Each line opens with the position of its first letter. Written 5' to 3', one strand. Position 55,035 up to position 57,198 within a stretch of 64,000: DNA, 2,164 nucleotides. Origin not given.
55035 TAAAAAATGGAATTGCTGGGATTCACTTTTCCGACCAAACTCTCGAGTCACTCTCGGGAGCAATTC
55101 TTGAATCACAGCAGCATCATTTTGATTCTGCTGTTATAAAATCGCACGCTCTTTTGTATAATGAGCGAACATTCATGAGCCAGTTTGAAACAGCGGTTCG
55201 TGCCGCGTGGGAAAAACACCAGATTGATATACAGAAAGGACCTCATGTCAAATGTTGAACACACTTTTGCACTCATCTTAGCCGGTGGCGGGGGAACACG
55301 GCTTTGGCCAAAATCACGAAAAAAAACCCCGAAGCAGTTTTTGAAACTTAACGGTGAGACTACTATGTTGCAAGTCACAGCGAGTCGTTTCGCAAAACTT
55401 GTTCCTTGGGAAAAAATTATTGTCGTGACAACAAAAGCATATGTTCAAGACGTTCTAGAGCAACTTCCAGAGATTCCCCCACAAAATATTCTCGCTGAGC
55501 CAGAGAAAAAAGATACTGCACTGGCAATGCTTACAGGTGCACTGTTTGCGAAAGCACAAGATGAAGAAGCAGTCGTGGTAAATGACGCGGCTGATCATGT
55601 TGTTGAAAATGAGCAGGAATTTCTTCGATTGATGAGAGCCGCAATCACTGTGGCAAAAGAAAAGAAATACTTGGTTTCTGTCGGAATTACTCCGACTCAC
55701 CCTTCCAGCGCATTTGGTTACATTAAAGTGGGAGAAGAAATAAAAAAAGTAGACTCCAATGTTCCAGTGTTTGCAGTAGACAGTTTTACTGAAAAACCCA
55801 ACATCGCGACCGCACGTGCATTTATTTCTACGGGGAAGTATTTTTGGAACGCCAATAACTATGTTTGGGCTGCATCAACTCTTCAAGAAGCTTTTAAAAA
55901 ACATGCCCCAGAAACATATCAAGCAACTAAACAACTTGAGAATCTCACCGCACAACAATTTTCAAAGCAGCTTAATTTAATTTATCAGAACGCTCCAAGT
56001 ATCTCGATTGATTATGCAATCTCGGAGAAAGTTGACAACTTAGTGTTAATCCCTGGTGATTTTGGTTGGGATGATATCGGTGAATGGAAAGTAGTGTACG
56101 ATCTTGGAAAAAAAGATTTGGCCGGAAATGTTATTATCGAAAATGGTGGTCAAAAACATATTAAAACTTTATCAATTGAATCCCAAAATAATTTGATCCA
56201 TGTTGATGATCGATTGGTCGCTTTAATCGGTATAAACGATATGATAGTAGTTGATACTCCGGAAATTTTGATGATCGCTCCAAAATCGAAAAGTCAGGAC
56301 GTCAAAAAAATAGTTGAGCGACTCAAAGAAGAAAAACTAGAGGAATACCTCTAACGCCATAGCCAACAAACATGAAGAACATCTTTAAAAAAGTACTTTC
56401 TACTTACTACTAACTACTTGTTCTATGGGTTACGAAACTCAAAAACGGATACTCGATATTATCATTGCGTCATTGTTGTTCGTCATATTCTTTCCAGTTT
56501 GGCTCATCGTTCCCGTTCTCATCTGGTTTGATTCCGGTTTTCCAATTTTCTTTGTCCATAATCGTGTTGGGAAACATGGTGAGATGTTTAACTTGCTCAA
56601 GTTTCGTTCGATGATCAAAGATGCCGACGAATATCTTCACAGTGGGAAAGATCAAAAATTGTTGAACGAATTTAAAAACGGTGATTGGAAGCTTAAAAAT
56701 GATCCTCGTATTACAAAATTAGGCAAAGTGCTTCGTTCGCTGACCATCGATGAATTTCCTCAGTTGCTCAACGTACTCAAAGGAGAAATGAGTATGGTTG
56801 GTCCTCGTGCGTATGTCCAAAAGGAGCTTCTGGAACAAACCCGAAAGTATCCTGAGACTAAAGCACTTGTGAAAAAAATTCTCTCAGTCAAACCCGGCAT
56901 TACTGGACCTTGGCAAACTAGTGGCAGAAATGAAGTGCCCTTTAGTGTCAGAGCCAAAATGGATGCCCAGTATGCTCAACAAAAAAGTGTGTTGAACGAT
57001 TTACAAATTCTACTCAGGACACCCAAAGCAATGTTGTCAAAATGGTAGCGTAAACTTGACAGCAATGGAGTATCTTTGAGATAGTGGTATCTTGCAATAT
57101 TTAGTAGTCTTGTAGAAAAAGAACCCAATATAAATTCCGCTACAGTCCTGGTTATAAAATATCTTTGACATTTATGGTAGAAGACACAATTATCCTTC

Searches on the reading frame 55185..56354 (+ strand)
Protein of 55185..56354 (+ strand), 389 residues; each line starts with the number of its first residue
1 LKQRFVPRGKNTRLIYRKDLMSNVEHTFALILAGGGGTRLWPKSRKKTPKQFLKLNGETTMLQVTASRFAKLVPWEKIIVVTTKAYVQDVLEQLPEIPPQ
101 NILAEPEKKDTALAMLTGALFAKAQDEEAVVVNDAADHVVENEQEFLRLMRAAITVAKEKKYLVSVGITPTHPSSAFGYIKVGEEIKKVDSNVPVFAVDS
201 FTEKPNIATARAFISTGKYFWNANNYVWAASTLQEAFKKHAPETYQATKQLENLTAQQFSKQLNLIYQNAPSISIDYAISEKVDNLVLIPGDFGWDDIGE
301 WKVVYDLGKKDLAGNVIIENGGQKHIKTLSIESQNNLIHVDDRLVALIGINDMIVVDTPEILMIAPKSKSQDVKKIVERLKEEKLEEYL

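Call 21: search_protein_families(library=pfam, proteins=[window:55185-56354:+], max_evalue=0.0001)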
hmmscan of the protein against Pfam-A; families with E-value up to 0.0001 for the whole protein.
window:55185-56354:+ (389 aa): 4 families
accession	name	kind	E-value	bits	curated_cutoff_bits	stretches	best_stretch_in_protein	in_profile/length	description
PF00483.29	NTP_transferase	-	1.4e-41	143.2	21.2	1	29-311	2-242/245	Nucleotidyl transferase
PF22640.1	ManC_GMP_beta-helix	-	7.1e-18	64.7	27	1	329-380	4-55/55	MannoseP isomerase/GMP-like beta-helix domain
PF12804.13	NTP_transf_3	-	6.5e-09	36.6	27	1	29-153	1-111/160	MobA-like NTP transferase domain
PF01128.25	IspD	-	1.5e-05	25.3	27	1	29-146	3-111/221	2-C-methyl-D-erythritol 4-phosphate cytidylyltransferase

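Call 46: search_protein_families(library=ncbifam, proteins=[window:55185-56354:+], max_evalue=1e-10)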
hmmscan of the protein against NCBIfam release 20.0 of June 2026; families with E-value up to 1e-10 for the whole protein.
window:55185-56354:+ (389 aa): 2 families
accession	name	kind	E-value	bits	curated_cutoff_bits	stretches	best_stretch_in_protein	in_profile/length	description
TIGR01479.1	GMP_PMI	equivalog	1.7e-89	300.8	372.95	1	29-387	3-352/467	mannose-1-phosphate guanylyltransferase/mannose-6-phosphate isomerase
NF012004.0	PRK15460.1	equivalog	2.3e-67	227.7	859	1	27-385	6-360/478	mannose-1-phosphate guanyltransferase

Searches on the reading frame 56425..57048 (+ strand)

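Call 21: search_protein_families(library=pfam, proteins=[window:56425-57048:+], max_evalue=0.0001)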
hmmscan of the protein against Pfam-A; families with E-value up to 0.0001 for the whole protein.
window:56425-57048:+ (207 aa): 1 family
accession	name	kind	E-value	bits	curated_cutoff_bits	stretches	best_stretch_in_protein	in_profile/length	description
PF02397.22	Bac_transf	-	2e-59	200.6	27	1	7-204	1-178/179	Bacterial sugar transferase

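Call 46: search_protein_families(library=ncbifam, proteins=[window:56425-57048:+], max_evalue=1e-10)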
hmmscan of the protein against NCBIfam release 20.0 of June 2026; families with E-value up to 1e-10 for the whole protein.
window:56425-57048:+ (207 aa): 10 families
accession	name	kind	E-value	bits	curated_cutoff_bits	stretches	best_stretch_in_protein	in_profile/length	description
TIGR03025.1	EPS_sugtrans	subfamily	3.3e-68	231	295.55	1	5-206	256-441/445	exopolysaccharide biosynthesis polyprenyl glycosylphosphotransferase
TIGR03022.1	WbaP_sugtrans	subfamily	2.3e-64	218.3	403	1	6-206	258-452/456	undecaprenyl-phosphate galactose phosphotransferase WbaP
NF052601.1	undeca_RfbP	equivalog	5.4e-62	209.2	330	1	4-203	42-235/244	undecaprenyl-phosphate galactose phosphotransferase family protein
NF041877.1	EPS_EpsZ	equivalog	3.2e-49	167.8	800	1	7-200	266-449/459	exopolysaccharide biosynthesis polyisoprenyl-phosphate hexose-1-phosphate transferase EpsZ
TIGR03023.1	WcaJ_sugtrans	equivalog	9.3e-49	166.9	410.75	1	5-204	261-447/453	undecaprenyl-phosphate glucose phosphotransferase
NF011751.0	PRK15204.1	equivalog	2e-43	148.7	907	1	7-205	280-471/476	undecaprenyl-phosphate galactose phosphotransferase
TIGR03013.1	EpsB_2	subfamily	4.1e-36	125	393.35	1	5-204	253-437/443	TIGR03013 family XrtA/PEP-CTERM system glycosyltransferase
NF007518.0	PRK10124.1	equivalog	1.3e-27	96.6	684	1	7-199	274-453/464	undecaprenyl-phosphate glucose phosphotransferase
NF050817.1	PolSacchBiosHfsE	equivalog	1.9e-26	92.8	750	1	7-200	272-456/467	polysaccharide biosynthesis protein HfsE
NF045514.1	glycotran_HepC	equivalog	2.9e-25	88.8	140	1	5-130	115-212/220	heterocyst development glycosyltransferase HepC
